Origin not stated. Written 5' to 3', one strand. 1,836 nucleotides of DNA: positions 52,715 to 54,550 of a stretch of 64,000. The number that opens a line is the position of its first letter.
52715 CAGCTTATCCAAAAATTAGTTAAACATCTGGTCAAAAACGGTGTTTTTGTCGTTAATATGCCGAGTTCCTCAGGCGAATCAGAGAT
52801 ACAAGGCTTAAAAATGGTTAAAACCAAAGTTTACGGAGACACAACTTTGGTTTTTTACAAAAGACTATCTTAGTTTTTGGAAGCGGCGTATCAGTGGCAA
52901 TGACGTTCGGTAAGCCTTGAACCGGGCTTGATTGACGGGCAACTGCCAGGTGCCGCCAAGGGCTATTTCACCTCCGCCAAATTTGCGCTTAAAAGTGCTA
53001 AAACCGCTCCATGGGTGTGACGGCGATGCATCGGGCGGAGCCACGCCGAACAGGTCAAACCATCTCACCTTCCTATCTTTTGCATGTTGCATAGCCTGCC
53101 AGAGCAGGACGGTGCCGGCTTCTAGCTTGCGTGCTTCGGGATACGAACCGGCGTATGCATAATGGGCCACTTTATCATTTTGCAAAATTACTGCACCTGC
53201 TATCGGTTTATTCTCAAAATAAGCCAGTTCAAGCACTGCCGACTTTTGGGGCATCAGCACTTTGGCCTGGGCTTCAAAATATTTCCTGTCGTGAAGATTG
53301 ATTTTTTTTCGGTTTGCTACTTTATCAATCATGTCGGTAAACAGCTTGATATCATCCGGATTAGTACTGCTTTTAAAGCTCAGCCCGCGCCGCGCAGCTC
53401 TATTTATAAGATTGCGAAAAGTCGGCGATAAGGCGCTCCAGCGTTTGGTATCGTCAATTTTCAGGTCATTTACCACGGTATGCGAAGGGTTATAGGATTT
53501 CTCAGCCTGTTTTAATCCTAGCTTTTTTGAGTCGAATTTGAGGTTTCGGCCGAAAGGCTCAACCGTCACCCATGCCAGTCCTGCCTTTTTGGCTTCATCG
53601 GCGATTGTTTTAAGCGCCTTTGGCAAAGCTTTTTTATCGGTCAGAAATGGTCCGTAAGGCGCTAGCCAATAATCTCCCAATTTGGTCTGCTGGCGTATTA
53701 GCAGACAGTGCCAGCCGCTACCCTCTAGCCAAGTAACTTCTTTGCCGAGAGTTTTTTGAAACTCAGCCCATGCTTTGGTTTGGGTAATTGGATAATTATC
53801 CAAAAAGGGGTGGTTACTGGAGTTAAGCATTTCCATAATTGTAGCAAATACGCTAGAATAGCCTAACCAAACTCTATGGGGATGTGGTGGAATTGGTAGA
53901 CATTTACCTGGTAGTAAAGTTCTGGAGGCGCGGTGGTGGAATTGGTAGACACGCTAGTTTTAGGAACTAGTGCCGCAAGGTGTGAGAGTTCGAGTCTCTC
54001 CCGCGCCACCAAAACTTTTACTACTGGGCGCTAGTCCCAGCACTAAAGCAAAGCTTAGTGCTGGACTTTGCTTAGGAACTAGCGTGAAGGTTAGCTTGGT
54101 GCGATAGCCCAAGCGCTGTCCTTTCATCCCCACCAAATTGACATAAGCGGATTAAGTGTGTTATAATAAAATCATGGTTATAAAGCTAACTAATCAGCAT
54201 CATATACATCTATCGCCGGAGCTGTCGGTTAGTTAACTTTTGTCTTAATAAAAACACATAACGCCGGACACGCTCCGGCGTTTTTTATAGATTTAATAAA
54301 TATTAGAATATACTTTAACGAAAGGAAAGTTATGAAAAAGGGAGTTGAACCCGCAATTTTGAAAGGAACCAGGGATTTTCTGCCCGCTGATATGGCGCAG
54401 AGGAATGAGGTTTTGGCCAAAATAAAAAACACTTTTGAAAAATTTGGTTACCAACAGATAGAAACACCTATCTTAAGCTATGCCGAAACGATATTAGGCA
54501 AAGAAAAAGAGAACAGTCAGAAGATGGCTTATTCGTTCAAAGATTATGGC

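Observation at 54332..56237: Full-length HisRS occupies the hisZ position next to a short-form HisG, with a 14-nt overlap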

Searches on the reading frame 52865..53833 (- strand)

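Call 53: search_protein_families(library=pfam, proteins=[window:52865-53833:-], max_evalue=0.001)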
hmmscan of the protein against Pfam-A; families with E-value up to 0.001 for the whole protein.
window:52865-53833:- (322 aa): 2 families
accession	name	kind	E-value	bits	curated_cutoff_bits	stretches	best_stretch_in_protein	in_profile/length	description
PF02388.22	FemAB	-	2.8e-30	105.9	24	2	209-309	306-402/406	FemAB family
PF13480.13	Acetyltransf_6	-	5.7e-16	59.4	22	1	139-263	7-136/143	Acetyltransferase (GNAT) domain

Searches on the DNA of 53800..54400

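Call 57: search_rna_families(source=window, start=53800, end=54400, threshold=evalue, max_evalue=10)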
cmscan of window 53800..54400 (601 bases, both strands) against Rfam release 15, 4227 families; matches with E-value up to 10: 11.
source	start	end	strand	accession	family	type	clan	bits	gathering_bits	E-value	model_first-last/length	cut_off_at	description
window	53927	54008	+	RF00005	tRNA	Gene; tRNA;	CL00001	58.6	29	4e-12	1-71/71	no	tRNA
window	54249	54353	-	RF00121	MicC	Gene; sRNA;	-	25.3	90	0.18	1-123/123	no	MicC RNA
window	54257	54319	+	RF02083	OrzO-P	Gene; antitoxin;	-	21.8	60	0.47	1-76/76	no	OrzO-P RNA antitoxin family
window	54157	54296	+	RF00121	MicC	Gene; sRNA;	-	19.2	90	3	1-123/123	no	MicC RNA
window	54257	54340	-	RF02379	csRNA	Gene; sRNA;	-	18.7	57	8.4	1-93/93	no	Cia-dependent small RNA csRNA1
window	54225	54281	+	RF01665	P13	Gene; sRNA;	-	18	70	3.4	1-76/76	no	Pseudomonas sRNA P13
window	54250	54381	-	RF02053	STnc430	Gene; sRNA;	-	17.3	47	4.7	1-162/162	no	Enterobacterial sRNA STnc430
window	54209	54287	+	RF00370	sroD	Gene; sRNA;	-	17.1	50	1.1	1-86/86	no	sroD RNA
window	54252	54319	-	RF02495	ohsC_RNA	Gene; antitoxin;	-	16.8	50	9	1-77/77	no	Oppression of Hydrophobic ORF by sRNA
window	54180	54287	+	RF02901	AaHKsRNA41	Gene; sRNA;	-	13.6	97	1.4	1-187/187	no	Aggregatibacter sRNA 41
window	54240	54298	+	RF02288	TtnuCD11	Gene; snRNA; snoRNA; CD-box;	-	11.5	70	7.1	1-74/74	no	Tetrahymena snoRNA TtnuCD11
